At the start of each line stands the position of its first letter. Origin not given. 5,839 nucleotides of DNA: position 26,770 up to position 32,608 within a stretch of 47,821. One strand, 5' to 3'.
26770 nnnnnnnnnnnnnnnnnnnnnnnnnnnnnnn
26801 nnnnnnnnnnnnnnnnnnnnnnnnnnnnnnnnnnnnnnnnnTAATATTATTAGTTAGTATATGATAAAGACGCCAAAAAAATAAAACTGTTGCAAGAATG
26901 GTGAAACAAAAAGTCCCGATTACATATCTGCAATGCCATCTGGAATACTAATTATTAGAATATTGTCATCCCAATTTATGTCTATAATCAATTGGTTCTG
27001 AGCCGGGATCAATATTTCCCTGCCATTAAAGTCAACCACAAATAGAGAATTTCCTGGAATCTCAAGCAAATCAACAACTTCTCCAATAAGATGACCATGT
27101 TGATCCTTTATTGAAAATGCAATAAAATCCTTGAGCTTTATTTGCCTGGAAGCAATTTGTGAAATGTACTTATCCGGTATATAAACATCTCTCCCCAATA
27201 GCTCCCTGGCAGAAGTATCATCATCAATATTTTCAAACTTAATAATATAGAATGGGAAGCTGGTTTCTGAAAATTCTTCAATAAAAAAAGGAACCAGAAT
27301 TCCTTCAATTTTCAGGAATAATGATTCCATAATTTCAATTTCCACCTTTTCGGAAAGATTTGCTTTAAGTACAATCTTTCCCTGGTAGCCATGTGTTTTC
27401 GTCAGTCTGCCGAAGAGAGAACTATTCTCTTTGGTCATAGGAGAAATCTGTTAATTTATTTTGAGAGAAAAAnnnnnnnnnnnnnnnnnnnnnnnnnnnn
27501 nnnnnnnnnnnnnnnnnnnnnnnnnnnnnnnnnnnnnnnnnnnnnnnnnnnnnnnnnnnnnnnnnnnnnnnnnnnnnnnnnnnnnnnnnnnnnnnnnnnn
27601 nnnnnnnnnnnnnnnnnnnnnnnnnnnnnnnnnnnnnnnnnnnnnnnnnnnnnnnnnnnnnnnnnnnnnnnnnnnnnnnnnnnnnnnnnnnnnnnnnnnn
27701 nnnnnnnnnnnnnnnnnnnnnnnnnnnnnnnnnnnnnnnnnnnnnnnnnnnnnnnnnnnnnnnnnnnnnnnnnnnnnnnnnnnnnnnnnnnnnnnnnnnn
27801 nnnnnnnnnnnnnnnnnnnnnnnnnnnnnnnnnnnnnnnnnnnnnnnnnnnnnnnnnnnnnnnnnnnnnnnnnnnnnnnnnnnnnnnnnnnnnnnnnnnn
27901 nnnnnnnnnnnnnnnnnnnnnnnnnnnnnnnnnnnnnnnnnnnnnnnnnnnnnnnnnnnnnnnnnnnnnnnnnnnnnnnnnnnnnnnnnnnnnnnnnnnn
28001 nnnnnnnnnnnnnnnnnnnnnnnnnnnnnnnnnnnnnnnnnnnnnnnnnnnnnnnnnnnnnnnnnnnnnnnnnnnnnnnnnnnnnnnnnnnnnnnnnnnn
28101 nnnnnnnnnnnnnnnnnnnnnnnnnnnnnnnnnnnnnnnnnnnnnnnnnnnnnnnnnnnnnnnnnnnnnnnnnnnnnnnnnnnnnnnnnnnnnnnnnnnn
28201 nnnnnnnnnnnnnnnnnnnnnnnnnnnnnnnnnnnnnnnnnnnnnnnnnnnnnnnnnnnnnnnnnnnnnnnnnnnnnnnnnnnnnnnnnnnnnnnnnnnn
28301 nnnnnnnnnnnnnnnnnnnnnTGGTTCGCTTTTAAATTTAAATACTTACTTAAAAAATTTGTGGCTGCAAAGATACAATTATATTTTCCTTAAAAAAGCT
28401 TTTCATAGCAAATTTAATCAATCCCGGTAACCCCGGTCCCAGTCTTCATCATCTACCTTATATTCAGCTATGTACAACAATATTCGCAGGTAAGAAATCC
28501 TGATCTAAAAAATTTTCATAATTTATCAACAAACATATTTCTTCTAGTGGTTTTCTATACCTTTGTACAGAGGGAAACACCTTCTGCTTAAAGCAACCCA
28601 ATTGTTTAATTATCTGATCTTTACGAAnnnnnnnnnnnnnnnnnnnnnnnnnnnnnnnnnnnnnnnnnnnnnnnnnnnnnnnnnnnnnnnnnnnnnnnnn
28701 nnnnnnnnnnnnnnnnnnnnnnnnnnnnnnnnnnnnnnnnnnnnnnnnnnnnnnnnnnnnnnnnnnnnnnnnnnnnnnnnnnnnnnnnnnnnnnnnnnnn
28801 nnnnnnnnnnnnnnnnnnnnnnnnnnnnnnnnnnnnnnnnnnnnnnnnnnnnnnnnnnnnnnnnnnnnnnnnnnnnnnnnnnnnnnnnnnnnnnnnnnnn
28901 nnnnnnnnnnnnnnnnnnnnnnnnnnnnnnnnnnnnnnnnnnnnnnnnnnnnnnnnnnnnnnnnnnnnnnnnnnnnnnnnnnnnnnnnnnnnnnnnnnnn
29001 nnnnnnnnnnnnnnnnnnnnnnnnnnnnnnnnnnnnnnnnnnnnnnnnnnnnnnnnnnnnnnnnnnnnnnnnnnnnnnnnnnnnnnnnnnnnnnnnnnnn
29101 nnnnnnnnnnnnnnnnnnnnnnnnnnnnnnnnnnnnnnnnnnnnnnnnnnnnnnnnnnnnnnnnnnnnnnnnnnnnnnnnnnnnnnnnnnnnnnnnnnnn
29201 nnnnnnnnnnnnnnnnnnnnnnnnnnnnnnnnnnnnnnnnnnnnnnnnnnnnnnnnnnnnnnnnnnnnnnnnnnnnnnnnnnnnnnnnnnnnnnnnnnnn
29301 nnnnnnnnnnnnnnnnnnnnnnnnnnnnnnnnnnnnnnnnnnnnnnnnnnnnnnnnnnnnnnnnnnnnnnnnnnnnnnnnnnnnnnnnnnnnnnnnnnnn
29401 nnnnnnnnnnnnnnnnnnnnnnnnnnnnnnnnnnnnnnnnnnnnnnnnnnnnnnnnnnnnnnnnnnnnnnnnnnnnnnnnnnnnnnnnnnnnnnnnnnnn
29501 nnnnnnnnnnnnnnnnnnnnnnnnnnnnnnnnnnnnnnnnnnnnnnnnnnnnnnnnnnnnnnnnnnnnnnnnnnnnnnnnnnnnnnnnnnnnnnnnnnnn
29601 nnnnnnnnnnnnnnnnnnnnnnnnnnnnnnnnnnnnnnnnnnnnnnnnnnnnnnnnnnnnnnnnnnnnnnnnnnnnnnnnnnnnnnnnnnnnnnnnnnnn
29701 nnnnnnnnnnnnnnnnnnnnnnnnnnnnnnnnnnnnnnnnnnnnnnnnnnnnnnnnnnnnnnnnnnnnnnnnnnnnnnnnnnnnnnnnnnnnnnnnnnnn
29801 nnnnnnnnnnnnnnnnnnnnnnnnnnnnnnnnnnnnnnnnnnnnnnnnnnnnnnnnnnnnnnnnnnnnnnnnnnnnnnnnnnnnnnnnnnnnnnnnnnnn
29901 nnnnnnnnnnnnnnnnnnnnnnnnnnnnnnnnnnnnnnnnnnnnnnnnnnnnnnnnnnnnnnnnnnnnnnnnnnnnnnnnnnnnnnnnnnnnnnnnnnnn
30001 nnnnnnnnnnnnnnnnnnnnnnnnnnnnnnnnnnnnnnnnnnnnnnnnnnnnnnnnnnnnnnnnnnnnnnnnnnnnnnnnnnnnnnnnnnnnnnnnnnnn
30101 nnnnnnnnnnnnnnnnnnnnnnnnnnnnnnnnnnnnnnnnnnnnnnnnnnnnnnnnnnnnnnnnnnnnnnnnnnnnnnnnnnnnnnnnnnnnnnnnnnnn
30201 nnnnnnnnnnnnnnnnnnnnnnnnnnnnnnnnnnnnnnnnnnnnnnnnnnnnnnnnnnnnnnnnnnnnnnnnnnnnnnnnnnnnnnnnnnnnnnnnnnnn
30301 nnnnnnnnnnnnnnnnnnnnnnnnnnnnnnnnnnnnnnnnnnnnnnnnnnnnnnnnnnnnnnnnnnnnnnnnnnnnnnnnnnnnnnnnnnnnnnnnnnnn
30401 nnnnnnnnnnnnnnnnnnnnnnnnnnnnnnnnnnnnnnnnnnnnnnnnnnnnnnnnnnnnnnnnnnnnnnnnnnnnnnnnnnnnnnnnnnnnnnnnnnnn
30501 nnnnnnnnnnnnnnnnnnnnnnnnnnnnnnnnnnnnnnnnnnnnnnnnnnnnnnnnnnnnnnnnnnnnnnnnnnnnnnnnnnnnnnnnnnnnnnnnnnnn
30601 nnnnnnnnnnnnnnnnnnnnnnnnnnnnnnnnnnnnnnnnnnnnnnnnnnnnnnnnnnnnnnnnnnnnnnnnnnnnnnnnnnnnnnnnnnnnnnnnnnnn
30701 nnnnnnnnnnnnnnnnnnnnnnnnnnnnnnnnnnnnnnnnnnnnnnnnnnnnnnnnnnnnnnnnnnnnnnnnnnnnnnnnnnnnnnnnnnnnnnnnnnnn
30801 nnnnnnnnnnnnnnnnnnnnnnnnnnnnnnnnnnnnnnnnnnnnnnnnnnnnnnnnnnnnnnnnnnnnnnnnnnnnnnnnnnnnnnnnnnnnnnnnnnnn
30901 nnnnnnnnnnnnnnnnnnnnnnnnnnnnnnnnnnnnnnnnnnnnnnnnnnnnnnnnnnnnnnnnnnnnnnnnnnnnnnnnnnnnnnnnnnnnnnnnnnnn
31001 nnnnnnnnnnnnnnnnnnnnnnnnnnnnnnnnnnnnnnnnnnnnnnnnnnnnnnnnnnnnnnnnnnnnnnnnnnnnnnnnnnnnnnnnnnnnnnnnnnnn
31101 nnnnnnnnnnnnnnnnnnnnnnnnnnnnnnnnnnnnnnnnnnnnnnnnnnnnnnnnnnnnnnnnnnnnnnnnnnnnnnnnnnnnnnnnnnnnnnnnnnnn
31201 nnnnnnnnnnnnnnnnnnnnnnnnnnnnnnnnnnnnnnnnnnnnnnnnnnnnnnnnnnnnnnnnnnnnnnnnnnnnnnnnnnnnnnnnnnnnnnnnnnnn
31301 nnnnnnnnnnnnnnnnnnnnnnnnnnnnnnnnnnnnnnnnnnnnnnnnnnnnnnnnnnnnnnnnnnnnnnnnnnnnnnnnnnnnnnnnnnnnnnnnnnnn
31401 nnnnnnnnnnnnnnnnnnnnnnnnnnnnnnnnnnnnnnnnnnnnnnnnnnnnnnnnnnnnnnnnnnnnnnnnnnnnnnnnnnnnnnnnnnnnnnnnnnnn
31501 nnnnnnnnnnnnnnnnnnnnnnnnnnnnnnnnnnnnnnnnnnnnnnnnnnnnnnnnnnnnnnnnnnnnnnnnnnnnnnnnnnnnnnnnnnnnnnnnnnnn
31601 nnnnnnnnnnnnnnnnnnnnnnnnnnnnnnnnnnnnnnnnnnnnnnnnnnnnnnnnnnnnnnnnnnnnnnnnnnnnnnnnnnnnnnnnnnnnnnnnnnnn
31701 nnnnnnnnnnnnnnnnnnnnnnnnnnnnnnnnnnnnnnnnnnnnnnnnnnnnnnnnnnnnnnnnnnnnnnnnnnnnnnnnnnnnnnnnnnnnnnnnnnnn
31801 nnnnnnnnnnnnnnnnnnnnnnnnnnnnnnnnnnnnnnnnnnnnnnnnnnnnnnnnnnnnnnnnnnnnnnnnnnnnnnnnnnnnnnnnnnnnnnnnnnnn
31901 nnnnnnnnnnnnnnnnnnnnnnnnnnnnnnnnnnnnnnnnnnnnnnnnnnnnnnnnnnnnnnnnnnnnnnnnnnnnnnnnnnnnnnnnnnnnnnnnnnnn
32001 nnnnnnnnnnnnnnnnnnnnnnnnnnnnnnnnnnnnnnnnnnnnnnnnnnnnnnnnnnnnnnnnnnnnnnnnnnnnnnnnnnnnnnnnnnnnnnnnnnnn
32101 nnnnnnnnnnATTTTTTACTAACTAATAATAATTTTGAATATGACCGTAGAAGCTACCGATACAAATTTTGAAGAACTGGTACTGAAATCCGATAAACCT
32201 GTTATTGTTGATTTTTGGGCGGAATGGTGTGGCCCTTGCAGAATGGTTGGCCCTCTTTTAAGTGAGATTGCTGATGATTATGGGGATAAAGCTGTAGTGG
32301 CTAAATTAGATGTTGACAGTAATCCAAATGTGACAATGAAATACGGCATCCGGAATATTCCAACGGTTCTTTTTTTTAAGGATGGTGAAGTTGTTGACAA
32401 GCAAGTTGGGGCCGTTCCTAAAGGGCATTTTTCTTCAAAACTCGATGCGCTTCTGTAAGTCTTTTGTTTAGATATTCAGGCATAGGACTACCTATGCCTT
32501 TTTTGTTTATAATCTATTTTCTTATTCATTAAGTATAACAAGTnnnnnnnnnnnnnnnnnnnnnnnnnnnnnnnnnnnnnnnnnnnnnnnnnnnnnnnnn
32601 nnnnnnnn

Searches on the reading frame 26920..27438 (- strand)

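Call 49: search_protein_families(library=pfam, proteins=[window:26920-27438:-], max_evalue=0.01)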
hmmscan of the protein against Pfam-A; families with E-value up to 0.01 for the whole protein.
window:26920-27438:- (172 aa): 3 families
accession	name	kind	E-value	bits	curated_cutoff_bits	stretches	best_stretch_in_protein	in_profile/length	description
PF24986.1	PRC_RimM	-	1.1e-12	47.9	27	1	103-169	2-69/69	RimM PRC barrel domain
PF01782.24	RimM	-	8e-10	39.3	23.5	1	10-89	3-82/84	RimM N-terminal domain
PF05239.21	PRC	-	0.0035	17.8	21.2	0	100-163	4-71/78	PRC-barrel domain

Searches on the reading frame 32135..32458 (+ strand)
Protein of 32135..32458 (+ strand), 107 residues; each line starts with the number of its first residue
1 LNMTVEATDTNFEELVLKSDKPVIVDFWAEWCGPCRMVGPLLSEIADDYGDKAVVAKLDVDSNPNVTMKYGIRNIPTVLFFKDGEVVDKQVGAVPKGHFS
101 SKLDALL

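Call 49: search_protein_families(library=pfam, proteins=[window:32135-32458:+], max_evalue=0.01)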
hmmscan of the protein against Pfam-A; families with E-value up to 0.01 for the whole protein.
window:32135-32458:+ (107 aa): 10 families
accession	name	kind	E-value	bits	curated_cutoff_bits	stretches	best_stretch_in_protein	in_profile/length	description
PF00085.26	Thioredoxin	-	4.4e-32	110.6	23.5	1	4-104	2-102/103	Thioredoxin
PF13098.12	Thioredoxin_2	-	3.3e-09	37.5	27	1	18-102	3-103/104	Thioredoxin-like domain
PF13905.12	Thioredoxin_8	-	2.2e-06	28.4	27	1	21-70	2-53/94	Thioredoxin-like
PF08534.16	Redoxin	-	1.3e-05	25.5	26.6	0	19-54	25-63/148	Redoxin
PF00578.27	AhpC-TSA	-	4.3e-05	23.9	26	1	12-69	20-76/124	AhpC/TSA family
PF13899.12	Thioredoxin_7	-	0.00013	22.5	27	1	18-82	15-82/83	Thioredoxin-like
PF04756.19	OST3_OST6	-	0.00014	21.8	27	1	5-83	14-104/294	OST3 / OST6 family, transporter family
PF14595.12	Thioredoxin_9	-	0.00024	21.4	25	1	5-84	26-107/129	Thioredoxin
PF07449.17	HyaE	-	0.0024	18.3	22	1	44-87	52-96/108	Hydrogenase-1 expression protein HyaE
PF02966.22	DIM1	-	0.005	17.1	27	1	17-82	17-82/133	Mitosis protein DIM1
